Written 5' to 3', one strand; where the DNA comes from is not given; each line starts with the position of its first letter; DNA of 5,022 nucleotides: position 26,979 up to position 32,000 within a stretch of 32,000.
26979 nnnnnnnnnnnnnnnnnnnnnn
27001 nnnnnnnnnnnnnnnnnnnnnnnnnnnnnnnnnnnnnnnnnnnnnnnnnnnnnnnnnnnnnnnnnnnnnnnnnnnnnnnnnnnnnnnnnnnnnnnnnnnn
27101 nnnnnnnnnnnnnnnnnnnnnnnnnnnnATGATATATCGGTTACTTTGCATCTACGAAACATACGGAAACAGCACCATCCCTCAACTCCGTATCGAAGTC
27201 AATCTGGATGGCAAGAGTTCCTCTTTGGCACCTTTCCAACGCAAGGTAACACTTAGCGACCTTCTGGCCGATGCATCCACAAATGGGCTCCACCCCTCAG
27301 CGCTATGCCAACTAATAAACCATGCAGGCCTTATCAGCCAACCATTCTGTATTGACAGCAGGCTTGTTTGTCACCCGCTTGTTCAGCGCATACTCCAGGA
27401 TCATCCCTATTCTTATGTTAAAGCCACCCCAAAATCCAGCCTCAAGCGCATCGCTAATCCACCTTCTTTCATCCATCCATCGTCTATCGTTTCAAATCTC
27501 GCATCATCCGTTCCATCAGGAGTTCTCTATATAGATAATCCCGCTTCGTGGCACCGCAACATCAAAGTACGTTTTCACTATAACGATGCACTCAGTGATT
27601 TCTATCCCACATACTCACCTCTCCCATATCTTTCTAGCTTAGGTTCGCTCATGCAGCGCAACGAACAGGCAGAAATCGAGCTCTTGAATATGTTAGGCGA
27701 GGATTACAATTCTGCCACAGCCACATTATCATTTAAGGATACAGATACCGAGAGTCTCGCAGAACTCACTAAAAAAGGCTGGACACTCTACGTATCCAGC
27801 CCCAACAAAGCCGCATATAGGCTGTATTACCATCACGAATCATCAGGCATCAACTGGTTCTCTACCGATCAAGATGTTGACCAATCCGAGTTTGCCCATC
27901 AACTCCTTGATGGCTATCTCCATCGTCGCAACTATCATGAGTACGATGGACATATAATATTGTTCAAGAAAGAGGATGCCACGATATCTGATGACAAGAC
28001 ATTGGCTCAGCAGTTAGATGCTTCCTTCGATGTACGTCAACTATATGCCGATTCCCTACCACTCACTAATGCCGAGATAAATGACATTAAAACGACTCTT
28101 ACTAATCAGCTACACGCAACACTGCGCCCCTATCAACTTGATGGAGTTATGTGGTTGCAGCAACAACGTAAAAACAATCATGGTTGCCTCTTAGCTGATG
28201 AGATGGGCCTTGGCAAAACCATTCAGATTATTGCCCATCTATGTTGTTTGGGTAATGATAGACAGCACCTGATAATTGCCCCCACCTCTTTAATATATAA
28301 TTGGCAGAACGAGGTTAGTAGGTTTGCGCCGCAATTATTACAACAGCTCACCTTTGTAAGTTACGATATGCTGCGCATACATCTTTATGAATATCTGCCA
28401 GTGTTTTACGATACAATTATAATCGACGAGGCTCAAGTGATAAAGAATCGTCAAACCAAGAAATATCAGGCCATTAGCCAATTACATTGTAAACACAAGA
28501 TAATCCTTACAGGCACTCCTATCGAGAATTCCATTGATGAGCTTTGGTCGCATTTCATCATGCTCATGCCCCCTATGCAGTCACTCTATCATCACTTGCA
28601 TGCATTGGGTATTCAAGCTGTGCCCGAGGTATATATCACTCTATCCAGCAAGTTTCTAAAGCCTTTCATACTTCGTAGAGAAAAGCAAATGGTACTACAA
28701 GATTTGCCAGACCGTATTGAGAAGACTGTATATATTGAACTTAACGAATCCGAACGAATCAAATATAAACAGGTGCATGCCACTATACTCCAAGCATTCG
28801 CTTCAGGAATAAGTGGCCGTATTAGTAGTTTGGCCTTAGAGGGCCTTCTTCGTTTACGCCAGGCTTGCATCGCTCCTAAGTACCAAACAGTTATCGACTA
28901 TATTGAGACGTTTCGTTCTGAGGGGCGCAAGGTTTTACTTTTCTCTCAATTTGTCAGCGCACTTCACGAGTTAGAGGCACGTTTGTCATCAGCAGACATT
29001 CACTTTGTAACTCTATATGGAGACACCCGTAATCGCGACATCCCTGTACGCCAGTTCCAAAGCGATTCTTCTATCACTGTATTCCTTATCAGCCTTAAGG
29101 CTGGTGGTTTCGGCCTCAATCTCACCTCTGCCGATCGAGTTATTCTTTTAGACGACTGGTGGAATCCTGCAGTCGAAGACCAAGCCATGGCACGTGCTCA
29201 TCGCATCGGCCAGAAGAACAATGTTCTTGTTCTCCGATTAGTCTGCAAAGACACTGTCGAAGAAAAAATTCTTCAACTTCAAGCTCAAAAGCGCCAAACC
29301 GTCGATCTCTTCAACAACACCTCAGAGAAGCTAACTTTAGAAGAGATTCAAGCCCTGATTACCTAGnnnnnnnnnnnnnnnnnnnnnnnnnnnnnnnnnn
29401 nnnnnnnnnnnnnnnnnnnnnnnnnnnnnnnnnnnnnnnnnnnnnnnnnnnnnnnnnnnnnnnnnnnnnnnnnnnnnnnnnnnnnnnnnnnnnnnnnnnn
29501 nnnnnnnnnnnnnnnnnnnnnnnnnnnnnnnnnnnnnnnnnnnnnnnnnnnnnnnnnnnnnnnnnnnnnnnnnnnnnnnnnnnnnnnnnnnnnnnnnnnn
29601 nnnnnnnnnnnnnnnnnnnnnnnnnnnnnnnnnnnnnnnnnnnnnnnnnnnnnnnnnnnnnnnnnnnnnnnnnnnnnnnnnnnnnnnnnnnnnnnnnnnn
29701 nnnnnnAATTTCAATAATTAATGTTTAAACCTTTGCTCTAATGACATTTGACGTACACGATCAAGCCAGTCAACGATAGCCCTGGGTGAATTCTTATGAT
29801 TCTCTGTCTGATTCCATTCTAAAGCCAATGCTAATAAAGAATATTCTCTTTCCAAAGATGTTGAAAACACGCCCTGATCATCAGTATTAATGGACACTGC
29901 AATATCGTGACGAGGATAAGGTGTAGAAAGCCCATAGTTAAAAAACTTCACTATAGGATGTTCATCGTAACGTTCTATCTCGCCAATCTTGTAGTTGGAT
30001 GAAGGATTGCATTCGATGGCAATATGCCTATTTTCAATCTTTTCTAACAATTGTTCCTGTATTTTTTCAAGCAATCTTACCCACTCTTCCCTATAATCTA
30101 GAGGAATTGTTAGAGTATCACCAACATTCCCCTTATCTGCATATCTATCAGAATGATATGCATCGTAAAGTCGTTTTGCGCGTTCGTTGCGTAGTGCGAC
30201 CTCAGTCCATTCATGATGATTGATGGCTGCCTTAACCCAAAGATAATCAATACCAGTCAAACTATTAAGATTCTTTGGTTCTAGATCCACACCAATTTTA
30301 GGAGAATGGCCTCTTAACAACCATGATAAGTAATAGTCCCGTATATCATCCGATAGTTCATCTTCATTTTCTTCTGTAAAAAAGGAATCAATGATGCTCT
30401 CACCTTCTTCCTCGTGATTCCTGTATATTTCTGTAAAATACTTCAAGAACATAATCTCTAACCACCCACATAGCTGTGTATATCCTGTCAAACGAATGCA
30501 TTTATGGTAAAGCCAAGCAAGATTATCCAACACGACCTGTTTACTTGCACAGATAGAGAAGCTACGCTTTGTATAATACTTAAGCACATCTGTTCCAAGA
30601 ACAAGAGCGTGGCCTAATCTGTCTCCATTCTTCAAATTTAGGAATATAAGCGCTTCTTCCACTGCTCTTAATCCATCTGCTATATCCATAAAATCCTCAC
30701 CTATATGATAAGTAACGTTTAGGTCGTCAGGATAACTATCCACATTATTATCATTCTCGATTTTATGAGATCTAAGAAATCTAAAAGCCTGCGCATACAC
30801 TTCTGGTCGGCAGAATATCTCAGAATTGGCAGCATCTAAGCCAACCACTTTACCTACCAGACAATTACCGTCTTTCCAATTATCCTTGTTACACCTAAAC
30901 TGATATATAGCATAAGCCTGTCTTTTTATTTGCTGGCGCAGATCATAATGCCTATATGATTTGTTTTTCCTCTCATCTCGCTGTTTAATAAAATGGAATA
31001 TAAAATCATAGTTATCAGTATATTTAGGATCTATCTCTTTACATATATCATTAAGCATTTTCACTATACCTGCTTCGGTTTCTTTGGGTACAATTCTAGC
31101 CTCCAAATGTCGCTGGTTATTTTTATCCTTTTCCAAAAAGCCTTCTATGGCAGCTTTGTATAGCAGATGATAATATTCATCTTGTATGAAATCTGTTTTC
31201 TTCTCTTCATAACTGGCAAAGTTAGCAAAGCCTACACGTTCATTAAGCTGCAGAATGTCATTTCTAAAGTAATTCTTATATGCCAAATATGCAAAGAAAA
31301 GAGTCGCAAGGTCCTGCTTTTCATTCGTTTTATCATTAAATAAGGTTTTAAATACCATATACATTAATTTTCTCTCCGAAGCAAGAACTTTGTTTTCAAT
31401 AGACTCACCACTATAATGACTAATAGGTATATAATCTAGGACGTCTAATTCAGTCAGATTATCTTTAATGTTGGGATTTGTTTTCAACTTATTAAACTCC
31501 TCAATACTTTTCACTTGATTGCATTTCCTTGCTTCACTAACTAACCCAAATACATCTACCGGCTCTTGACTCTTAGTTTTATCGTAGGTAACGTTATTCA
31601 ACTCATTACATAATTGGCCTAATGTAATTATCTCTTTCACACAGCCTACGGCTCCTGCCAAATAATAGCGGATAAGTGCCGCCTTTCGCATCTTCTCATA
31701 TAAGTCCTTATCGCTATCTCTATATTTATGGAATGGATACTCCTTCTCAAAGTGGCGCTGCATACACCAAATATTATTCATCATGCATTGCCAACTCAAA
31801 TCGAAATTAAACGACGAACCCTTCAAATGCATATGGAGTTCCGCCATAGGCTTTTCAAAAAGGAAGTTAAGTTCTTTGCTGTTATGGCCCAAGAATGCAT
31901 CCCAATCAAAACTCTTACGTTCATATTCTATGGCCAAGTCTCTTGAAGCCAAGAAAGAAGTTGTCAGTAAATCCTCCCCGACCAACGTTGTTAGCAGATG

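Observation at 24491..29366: RiPP-like module (36-aa Cys peptide + RRE/SPASM radical SAM) coupled to an SNF2 helicase inside a defence island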

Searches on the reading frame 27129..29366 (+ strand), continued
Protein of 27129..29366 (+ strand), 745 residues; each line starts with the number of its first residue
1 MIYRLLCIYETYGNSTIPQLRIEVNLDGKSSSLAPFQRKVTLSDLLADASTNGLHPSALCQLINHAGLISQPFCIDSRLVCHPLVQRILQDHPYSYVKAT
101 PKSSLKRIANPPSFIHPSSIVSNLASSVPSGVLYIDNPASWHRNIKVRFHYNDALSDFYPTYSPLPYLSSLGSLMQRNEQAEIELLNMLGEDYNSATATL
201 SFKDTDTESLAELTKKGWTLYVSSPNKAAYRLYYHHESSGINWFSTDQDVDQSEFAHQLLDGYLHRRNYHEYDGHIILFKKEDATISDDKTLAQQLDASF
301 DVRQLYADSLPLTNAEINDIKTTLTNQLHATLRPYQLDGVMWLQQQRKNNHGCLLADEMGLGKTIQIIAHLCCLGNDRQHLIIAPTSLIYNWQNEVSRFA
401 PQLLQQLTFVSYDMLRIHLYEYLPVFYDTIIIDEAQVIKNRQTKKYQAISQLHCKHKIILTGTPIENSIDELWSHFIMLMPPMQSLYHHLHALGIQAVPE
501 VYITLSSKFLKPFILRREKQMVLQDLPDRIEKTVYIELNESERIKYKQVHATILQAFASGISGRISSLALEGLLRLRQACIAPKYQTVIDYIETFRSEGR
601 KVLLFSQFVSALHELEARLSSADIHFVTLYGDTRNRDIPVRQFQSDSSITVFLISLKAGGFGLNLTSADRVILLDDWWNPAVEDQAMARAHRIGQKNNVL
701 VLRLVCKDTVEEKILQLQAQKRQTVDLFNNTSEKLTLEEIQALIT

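Call 59: fold_search(model_id=the predicted structure, library=pdb)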
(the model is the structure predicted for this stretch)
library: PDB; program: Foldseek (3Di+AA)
matches with E <= 10: 1626; with E <= 0.001: 656
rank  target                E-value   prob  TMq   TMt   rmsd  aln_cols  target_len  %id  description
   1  5jxr_A                1.3e-27  1.00  0.29  0.34  25.8       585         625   25  Crystal structure of MtISWI (released 2016-12-07)
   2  9gd3_W                3.0e-27  1.00  0.42  0.37  34.1       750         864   20  Structure of a mononucleosome bound by one copy of Chd1 with the DBD on the exit-side DNA. (released 2024-09-18)
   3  5o9g_W                6.1e-27  1.00  0.41  0.36  30.6       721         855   21  Structure of nucleosome-Chd1 complex (released 2017-10-11)
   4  9gd1_W                1.1e-26  1.00  0.40  0.36  35.2       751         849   21  Structure of Chd1 bound to a hexasome-nucleosome complex with a dyad-to-dyad distance of 103 bp. (released 2024-09-18)
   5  9jo5_K                1.6e-26  1.00  0.48  0.58   8.8       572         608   26  Structure of isw1-nucleosome complex in ADP-B state (released 2025-04-09)
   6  9jnu_K                3.2e-26  1.00  0.41  0.56   8.7       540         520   27  Structure of isw1-nucleosome complex in ADP state (released 2025-04-09)
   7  9n6h_K                4.9e-26  1.00  0.39  0.37  28.6       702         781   22  2.54 A S.cerevisiae Chd1[L886G/L889G/L891G]-nucleosome 1:1 complex (released 2025-06-11)
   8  9jao_C                6.8e-26  1.00  0.42  0.50  11.4       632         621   23  The structure of SMARCAD1 bound to the hexasome in the presence of ADP-BeFx (released 2025-04-30)
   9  7zke_E                6.8e-26  1.00  0.42  0.21  10.5       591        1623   26  Mot1:TBP:DNA - pre-hydrolysis state (released 2023-04-26)
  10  9rl4_I                8.0e-26  1.00  0.41  0.40  11.2       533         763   26  Structure of BAF in complex with OCT4-SOX2-bound nucleosome - SHL-6 (released 2026-02-11)
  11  7vdv_A                8.5e-26  1.00  0.40  0.37   9.9       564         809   25  The overall structure of human chromatin remodeling PBAF-nucleosome complex (released 2022-05-18)
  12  7vdt_A                9.4e-26  1.00  0.42  0.49   8.8       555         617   27  The motor-nucleosome module of human chromatin remodeling PBAF-nucleosome complex (released 2022-05-18)
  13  9gd2_W                9.4e-26  1.00  0.39  0.44  28.4       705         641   23  Structure of Chd1 bound to a dinucleosome with a dyad-to-dyad distance of 103 bp. (released 2024-09-18)
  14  1z63_A                1.1e-25  1.00  0.27  0.42  18.7       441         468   34  Sulfolobus solfataricus SWI2/SNF2 ATPase core in complex with dsDNA (released 2005-05-17)
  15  8atf_G                1.2e-25  1.00  0.41  0.64   6.1       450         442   30  Nucleosome-bound Ino80 ATPase (released 2022-12-14)
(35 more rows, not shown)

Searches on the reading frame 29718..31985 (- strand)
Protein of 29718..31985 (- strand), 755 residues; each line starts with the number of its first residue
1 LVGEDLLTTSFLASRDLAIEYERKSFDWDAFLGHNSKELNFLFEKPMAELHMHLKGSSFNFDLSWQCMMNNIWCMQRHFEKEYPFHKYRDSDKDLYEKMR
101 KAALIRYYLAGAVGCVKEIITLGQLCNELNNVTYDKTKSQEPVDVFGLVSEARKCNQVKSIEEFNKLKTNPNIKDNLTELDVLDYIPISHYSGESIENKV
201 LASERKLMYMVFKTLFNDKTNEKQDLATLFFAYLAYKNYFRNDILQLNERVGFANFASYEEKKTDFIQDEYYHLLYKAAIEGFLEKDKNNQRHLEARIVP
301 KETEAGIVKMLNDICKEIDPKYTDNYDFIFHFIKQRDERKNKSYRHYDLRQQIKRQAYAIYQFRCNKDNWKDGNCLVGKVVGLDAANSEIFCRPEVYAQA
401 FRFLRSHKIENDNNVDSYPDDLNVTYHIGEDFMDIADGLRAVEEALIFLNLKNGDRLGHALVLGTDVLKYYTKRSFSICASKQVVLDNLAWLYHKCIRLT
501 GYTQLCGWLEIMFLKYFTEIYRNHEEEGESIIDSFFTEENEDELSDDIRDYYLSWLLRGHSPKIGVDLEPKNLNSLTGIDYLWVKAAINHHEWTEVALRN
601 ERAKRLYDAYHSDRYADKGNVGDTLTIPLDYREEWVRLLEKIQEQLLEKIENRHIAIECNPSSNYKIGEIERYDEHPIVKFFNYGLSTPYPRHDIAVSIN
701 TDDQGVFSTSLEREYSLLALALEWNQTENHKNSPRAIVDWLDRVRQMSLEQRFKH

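Call 3: search_protein_families(library=pfam, proteins=[window:29718-31985:-], max_evalue=0.01)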
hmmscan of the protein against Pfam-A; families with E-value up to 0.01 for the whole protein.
window:29718-31985:- (755 aa): 1 family
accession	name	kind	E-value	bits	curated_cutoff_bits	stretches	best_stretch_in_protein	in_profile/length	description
PF00962.28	A_deaminase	-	2.8e-13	50.1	27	1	644-729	226-302/330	Adenosine deaminase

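Call 4: search_protein_families(library=ncbifam, proteins=[window:29718-31985:-], max_evalue=0.01)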
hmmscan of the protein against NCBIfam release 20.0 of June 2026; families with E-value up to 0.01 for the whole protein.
window:29718-31985:- (755 aa): 9 families
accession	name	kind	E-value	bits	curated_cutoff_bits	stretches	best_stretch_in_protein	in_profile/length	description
NF041744.1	RdrB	equivalog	5.2e-48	164.2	800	1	183-751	248-845/850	antiviral RADAR system adenosine deaminase RdrB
TIGR01430.1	aden_deam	equivalog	2.1e-13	50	216.55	1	643-731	221-300/323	adenosine deaminase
NF006848.0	PRK09358.1-3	equivalog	5e-12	45.7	426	1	644-733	222-302/325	adenosine deaminase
NF006854.0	PRK09358.3-1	equivalog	4.2e-10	39.2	530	1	644-726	233-306/344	adenosine deaminase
NF006847.0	PRK09358.1-2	equivalog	1e-09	37.7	412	1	646-731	253-329/364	adenosine deaminase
NF006846.0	PRK09358.1-1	equivalog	6.6e-08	32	459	1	644-728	229-304/333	adenosine deaminase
NF006856.0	PRK09358.3-3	equivalog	1.5e-05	24.3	510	1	650-716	233-290/316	adenosine deaminase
NF006850.0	PRK09358.1-6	equivalog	3.1e-05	23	419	0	643-730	225-303/334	adenosine deaminase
NF006849.0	PRK09358.1-5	equivalog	0.00087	18.4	494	1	643-717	235-300/350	adenosine deaminase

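Call 5: search_protein_families(library=padloc, proteins=[window:29718-31985:-], max_evalue=0.01)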
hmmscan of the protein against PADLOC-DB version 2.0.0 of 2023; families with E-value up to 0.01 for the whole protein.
window:29718-31985:- (755 aa): 3 families
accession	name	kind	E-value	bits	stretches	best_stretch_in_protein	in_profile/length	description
PDLC02219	RdrB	-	2.7e-30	103.4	2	325-560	436-686/914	-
PDLC02218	RdrB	-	1.5e-28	97.4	2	197-503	285-596/855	-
PDLC01908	CARF5--CARF_ADA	-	9.8e-13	45.8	1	643-719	483-557/605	-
